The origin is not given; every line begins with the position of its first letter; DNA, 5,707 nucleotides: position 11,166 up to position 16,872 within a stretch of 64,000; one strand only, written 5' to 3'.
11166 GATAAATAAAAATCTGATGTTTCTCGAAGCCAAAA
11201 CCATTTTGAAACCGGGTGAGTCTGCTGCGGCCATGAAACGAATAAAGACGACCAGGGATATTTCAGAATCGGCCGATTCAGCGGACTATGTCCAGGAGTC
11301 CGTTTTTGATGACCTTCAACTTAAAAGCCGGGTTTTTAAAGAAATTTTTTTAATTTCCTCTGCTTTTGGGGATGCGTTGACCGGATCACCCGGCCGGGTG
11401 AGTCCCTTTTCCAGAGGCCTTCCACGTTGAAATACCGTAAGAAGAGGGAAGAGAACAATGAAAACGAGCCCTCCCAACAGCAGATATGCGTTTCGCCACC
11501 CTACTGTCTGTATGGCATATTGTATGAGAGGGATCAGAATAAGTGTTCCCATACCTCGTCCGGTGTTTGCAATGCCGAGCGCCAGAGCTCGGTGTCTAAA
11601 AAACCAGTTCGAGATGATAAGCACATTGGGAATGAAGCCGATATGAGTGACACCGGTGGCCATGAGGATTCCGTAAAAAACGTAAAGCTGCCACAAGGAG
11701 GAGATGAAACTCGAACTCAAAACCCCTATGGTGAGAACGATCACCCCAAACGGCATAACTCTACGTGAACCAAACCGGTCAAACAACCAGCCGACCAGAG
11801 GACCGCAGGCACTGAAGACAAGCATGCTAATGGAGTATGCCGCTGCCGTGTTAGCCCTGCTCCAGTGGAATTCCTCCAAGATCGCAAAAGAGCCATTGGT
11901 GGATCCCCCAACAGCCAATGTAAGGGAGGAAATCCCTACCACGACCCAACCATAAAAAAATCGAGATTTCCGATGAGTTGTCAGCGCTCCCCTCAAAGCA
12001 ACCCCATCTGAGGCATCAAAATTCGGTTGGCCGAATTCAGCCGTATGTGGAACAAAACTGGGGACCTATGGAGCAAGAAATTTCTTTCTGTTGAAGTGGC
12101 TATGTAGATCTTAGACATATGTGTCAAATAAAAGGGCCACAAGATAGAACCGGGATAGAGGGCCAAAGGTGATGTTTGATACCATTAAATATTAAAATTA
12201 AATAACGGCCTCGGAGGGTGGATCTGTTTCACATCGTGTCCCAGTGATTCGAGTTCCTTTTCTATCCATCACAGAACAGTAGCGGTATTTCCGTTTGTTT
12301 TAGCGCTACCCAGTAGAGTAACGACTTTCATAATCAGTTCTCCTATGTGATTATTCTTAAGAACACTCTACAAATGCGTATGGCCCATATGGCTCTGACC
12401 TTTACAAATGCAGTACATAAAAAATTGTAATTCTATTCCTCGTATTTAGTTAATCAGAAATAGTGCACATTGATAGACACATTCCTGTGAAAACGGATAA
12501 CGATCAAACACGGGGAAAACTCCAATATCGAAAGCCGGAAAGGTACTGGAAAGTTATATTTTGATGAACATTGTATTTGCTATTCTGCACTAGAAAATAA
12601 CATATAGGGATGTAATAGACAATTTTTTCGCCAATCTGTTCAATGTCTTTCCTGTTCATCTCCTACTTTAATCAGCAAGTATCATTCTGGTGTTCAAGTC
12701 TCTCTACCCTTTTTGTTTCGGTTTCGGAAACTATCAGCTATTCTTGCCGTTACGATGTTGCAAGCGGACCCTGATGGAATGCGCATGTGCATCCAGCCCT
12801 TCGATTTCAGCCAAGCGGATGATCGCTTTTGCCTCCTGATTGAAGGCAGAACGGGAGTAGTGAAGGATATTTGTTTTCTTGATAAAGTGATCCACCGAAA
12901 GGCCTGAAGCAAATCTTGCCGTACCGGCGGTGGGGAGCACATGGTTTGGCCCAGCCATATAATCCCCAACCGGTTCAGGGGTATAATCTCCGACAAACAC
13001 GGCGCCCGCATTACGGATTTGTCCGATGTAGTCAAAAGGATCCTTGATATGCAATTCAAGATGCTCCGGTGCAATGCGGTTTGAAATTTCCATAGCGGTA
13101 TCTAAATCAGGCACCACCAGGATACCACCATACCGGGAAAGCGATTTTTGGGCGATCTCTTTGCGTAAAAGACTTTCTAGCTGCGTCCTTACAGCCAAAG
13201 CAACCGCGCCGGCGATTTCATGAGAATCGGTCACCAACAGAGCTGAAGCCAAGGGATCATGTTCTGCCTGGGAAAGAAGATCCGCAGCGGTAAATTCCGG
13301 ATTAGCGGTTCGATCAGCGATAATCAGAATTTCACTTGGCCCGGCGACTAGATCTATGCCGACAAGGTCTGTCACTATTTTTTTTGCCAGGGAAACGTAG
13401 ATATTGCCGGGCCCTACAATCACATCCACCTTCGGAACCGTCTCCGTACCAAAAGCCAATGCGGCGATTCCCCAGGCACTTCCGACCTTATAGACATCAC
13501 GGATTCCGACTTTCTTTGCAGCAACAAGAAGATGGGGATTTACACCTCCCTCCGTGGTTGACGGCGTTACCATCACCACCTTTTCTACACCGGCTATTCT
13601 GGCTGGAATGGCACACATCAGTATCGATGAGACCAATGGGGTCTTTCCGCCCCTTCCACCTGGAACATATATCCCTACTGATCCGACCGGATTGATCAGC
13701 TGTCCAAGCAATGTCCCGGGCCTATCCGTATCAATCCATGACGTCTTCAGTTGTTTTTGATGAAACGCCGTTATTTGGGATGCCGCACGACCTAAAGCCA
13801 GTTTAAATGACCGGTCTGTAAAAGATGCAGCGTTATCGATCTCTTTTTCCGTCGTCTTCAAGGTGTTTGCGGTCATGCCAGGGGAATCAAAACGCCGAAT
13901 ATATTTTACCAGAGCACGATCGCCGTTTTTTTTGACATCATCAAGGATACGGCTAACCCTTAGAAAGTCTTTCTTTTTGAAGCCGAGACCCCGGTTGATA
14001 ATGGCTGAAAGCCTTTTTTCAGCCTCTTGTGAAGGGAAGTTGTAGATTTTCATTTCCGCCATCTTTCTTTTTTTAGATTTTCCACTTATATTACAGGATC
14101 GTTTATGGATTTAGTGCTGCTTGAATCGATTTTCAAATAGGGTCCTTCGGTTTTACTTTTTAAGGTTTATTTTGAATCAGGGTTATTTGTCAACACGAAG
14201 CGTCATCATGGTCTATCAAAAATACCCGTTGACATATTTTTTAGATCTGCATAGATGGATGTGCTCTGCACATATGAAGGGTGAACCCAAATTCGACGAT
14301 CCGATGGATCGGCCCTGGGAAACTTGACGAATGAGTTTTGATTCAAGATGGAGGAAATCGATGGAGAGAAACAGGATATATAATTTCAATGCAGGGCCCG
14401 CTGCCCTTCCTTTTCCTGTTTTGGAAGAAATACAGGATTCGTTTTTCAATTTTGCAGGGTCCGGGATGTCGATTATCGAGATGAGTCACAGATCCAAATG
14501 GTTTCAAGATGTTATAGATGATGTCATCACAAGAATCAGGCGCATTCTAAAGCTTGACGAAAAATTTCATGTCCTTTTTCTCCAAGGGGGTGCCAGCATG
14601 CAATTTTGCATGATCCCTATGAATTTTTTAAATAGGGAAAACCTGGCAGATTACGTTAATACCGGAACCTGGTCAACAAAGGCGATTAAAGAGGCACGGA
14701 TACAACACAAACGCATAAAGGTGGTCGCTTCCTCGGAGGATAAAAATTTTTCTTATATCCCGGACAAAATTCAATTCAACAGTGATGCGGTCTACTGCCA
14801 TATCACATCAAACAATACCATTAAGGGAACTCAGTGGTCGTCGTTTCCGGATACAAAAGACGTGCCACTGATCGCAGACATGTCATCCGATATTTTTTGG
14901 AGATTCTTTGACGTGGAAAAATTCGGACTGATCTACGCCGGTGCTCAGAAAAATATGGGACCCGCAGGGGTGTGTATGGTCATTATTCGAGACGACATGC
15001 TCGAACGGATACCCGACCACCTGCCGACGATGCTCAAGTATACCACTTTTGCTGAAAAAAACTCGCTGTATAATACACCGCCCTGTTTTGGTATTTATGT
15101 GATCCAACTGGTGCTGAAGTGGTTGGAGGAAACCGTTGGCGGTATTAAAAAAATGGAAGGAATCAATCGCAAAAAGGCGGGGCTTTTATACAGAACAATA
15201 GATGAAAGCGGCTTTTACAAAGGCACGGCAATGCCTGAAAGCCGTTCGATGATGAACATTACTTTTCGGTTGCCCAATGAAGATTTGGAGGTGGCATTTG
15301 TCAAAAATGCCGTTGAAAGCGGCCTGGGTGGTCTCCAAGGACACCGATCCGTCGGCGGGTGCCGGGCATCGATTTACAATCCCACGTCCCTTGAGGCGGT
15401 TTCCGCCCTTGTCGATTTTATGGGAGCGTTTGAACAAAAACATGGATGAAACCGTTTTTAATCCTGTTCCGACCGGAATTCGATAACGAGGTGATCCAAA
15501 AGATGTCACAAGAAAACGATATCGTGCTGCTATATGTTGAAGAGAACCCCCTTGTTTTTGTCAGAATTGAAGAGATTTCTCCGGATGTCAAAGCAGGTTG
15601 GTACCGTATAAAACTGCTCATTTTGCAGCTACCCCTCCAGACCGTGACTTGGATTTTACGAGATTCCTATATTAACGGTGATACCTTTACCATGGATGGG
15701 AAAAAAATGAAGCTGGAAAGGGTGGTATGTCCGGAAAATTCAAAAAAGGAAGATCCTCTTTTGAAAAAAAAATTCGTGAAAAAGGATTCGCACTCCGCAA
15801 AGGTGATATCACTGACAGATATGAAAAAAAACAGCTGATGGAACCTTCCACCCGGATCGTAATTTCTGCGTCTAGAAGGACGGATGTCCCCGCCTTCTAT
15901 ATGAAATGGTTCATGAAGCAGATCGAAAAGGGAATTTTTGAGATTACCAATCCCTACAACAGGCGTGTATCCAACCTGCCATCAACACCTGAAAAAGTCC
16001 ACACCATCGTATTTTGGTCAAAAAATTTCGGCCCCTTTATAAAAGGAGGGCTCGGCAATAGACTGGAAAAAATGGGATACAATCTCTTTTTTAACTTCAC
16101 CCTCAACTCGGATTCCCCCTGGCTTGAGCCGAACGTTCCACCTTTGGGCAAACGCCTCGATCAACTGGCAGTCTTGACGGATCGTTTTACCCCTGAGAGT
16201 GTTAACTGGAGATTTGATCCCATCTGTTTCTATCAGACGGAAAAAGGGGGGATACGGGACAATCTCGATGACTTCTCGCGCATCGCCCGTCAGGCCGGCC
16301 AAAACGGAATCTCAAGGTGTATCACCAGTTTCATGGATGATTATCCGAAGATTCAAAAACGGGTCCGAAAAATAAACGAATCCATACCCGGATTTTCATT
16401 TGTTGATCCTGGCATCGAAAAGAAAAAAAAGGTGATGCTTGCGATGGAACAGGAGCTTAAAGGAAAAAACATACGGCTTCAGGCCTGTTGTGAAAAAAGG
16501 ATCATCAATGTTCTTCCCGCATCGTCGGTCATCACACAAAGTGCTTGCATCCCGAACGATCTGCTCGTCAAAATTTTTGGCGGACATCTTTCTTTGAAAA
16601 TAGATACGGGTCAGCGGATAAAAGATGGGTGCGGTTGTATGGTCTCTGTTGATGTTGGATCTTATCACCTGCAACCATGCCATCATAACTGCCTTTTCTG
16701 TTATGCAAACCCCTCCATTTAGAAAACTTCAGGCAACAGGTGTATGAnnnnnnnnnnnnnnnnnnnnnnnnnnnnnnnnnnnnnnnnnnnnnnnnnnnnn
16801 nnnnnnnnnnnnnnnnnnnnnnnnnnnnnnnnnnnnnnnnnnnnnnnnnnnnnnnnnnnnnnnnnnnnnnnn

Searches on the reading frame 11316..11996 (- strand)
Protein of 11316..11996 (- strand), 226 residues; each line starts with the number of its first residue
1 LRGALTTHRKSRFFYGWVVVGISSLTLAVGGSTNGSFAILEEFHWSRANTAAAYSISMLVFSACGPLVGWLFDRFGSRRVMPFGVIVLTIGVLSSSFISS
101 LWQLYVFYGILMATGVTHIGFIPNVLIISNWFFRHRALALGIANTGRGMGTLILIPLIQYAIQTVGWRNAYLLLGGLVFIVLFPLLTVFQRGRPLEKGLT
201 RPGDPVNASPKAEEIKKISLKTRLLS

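Call 10: search_protein_families(library=pfam, proteins=[window:11316-11996:-])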
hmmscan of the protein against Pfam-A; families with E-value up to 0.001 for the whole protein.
window:11316-11996:- (226 aa): 1 family
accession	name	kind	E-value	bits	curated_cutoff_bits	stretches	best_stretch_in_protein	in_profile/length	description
PF07690.21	MFS_1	-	3.1e-25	89.3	33.4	1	24-205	9-187/347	Major Facilitator Superfamily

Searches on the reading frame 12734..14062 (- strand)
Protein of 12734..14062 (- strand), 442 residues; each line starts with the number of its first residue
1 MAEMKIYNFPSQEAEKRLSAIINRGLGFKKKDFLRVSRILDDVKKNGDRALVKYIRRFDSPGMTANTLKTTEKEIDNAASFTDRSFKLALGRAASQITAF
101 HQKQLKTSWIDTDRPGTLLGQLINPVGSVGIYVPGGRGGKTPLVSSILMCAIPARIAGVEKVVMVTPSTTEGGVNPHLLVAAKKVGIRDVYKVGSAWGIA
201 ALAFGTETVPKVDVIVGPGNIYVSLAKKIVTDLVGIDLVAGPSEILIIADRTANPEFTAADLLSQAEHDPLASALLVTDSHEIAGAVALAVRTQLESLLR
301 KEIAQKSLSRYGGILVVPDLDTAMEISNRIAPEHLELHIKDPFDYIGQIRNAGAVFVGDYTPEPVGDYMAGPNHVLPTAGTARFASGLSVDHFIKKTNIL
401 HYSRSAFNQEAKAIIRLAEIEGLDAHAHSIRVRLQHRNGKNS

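Call 10: search_protein_families(library=pfam, proteins=[window:12734-14062:-])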
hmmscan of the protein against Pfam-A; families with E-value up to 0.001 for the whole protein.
window:12734-14062:- (442 aa): 1 family
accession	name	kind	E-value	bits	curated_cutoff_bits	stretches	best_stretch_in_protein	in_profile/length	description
PF00815.25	Histidinol_dh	-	1.8e-163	544.8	27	1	35-434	14-411/411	Histidinol dehydrogenase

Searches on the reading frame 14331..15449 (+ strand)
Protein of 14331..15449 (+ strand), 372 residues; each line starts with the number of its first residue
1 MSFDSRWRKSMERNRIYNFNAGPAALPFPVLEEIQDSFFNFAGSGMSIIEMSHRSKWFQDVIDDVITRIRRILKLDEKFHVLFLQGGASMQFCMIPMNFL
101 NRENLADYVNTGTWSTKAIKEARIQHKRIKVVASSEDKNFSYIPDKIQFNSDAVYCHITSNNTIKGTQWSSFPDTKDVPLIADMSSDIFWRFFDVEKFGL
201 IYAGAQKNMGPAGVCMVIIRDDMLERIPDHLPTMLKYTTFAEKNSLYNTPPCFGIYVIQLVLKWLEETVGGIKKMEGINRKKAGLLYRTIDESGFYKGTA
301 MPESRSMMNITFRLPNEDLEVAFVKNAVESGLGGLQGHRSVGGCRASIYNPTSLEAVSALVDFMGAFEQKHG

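Call 10: search_protein_families(library=pfam, proteins=[window:14331-15449:+])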
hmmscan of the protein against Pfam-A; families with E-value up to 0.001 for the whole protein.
window:14331-15449:+ (372 aa): 1 family
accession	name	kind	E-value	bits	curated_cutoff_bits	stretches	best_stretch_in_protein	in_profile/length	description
PF00266.25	Aminotran_5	-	9.1e-39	133.9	21.5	1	16-360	1-371/371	Aminotransferase class-V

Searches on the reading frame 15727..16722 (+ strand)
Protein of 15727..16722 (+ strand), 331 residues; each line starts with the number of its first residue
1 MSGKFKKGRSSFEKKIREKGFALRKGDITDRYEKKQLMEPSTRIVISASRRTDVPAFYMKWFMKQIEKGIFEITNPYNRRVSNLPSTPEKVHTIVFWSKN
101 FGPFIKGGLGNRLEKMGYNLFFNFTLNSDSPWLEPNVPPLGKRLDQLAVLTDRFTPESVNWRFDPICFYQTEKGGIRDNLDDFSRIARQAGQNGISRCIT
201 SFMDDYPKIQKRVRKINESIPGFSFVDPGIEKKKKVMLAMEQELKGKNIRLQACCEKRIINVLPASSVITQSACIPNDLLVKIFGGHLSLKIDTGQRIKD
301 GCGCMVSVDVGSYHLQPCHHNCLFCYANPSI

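Call 11: search_protein_families(library=pfam, proteins=[window:15727-16722:+])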
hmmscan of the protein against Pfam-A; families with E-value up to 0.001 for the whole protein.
window:15727-16722:+ (331 aa): 1 family
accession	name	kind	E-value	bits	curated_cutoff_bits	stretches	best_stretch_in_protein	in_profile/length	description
PF08902.16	DUF1848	-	2.2e-70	237.9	30.5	1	45-327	1-262/262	Domain of unknown function (DUF1848)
